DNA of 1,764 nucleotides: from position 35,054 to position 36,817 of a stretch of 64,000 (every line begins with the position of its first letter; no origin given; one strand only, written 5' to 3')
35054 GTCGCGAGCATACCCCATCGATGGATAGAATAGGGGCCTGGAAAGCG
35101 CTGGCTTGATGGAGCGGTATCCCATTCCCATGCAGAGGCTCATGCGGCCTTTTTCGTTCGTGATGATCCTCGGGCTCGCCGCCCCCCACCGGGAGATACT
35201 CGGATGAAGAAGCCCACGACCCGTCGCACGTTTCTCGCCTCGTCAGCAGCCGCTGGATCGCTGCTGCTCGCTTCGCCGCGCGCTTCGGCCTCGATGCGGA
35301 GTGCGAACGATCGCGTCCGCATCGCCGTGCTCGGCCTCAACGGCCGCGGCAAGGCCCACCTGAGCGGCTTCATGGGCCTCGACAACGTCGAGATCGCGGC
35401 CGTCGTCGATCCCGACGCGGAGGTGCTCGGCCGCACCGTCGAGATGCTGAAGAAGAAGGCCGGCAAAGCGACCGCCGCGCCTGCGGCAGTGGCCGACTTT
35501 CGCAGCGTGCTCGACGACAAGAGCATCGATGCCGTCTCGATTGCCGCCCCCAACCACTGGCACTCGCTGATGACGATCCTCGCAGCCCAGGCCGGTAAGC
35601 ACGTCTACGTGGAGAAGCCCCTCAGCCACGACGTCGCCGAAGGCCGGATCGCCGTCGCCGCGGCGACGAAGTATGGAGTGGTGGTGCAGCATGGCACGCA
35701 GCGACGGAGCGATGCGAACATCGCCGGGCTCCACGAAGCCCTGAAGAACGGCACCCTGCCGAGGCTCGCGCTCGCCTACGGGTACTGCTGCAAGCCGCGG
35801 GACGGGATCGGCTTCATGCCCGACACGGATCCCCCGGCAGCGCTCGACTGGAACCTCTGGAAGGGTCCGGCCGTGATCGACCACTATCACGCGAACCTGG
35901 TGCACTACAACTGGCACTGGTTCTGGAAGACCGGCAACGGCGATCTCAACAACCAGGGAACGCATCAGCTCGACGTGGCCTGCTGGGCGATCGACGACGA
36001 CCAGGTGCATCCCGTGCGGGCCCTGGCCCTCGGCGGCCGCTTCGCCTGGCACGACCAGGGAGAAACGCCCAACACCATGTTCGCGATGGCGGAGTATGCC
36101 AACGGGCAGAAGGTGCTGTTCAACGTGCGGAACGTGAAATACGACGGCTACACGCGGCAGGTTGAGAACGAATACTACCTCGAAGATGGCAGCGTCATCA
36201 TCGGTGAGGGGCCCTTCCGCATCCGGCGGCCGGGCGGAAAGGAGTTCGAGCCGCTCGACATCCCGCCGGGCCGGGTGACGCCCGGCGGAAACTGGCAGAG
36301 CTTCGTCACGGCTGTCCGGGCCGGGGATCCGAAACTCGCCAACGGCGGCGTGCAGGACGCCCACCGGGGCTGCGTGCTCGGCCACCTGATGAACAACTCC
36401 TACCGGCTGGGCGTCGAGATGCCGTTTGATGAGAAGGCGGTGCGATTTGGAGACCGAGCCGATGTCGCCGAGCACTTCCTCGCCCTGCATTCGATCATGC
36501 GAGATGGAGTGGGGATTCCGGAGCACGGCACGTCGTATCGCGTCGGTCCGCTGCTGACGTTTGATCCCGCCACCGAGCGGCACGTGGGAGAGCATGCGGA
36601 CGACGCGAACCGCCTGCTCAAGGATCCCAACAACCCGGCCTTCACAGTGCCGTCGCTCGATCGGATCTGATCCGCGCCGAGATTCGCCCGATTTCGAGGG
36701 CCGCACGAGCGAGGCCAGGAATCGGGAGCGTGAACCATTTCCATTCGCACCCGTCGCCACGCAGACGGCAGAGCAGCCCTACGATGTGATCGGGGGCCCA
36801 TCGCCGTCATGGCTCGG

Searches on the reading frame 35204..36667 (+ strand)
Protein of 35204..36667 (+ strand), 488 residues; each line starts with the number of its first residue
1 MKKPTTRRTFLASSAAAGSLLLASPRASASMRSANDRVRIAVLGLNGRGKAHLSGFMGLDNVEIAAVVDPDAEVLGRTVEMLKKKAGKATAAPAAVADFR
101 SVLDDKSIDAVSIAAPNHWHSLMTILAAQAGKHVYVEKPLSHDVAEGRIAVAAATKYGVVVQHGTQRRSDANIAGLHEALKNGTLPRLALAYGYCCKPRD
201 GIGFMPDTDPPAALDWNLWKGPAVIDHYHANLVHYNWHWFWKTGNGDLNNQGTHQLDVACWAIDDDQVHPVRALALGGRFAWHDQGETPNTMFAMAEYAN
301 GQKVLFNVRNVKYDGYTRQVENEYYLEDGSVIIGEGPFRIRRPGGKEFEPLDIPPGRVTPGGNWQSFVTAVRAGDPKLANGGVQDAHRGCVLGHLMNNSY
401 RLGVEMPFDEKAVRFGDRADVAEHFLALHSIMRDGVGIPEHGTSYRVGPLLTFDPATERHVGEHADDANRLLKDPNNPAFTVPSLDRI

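Call 58: search_protein_families(library=pfam, proteins=[window:35204-36667:+], max_evalue=0.00001)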
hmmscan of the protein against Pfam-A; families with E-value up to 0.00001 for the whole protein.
window:35204-36667:+ (488 aa): 3 families
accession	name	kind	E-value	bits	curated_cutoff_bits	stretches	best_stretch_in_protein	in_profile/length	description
PF01408.29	GFO_IDH_MocA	-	9.2e-19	68.7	24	1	38-164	1-119/120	Oxidoreductase family, NAD-binding Rossmann fold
PF19051.5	GFO_IDH_MocA_C2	-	4.4e-12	46.5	23.3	1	209-418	47-237/254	Oxidoreductase family, C-terminal alpha/beta domain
PF22725.1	GFO_IDH_MocA_C3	-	3e-07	30.9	27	1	230-327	26-119/124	GFO/IDH/MocA C-terminal domain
